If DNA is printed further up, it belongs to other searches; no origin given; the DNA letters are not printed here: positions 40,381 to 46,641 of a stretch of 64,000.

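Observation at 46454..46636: G10 homopolymer splits giant surface-protein gene A between signal peptide and mature protein (phase-OFF state or homopolymer error)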

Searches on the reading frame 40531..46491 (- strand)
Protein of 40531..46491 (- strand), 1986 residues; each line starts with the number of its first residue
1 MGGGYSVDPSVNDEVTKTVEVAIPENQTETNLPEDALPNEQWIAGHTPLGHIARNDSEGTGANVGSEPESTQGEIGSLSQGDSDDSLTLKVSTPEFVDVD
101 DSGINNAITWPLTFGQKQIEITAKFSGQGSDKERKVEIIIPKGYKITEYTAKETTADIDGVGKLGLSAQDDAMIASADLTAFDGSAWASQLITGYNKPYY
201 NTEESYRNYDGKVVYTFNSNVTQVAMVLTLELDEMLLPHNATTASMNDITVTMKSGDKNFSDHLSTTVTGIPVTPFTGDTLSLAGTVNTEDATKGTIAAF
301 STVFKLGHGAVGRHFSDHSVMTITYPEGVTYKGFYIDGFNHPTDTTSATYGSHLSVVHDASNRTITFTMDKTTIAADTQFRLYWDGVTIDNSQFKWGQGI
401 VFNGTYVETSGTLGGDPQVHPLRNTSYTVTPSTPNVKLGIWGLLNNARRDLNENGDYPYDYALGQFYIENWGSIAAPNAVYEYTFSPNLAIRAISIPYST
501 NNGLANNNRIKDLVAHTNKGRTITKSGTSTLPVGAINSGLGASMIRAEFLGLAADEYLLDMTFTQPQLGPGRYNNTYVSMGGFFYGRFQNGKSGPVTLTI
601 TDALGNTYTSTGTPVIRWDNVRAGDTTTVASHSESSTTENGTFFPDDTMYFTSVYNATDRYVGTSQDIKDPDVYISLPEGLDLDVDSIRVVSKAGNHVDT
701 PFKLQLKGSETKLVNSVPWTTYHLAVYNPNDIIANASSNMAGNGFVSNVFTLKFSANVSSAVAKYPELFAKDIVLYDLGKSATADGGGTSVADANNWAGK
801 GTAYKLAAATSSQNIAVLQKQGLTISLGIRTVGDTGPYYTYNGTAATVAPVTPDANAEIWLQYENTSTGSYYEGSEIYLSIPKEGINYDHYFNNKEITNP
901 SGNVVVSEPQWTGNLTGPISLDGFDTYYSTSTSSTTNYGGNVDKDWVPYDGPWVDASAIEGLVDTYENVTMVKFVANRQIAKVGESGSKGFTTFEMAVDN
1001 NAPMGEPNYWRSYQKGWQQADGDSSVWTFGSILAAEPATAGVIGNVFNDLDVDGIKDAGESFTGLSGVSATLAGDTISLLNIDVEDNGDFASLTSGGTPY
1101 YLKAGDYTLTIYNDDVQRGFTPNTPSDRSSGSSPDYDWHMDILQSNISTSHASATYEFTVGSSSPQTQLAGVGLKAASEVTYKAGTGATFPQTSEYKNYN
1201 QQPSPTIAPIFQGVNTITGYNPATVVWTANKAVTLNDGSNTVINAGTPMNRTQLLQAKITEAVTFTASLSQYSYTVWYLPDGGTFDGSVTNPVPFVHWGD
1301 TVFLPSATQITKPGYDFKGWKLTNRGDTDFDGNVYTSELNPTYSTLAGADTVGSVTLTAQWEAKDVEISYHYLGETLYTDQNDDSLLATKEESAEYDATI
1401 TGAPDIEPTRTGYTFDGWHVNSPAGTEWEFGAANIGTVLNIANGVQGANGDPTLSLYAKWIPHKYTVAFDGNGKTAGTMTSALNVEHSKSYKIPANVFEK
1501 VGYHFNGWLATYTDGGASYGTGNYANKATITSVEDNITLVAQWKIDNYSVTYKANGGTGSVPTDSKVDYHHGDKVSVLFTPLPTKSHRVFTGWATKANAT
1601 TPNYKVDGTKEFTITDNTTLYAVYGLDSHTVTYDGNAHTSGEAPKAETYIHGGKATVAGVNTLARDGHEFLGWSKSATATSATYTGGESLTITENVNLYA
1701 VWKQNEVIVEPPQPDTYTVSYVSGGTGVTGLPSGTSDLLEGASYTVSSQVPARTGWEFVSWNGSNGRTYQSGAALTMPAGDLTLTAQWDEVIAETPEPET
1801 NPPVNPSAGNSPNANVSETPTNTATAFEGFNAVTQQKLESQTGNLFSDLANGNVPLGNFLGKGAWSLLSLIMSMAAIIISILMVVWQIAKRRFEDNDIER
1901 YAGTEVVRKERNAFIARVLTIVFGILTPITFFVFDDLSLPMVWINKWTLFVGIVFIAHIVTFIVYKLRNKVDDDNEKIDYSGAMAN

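Call 12: search_protein_families(library=pfam, proteins=[window:40531-46491:-], max_evalue=0.01)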
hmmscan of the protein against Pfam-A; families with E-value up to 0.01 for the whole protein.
window:40531-46491:- (1986 aa): 4 families
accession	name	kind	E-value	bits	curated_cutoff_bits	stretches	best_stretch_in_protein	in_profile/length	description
PF09479.16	Flg_new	-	1.4e-41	140.9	27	6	1548-1623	1-65/65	Listeria-Bacteroides repeat domain (List_Bact_rpt)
PF18998.6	Flg_new_2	-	4.8e-08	33.3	23.6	2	1717-1790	1-71/73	Divergent InlB B-repeat domain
PF20595.4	pAdhesive_6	-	1.8e-05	24.7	27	0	204-255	95-146/165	Putative adhesive domain (group 6)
PF17210.9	SdrD_B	-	0.0012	19.4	29.7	1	1044-1104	4-64/112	SdrD B-like domain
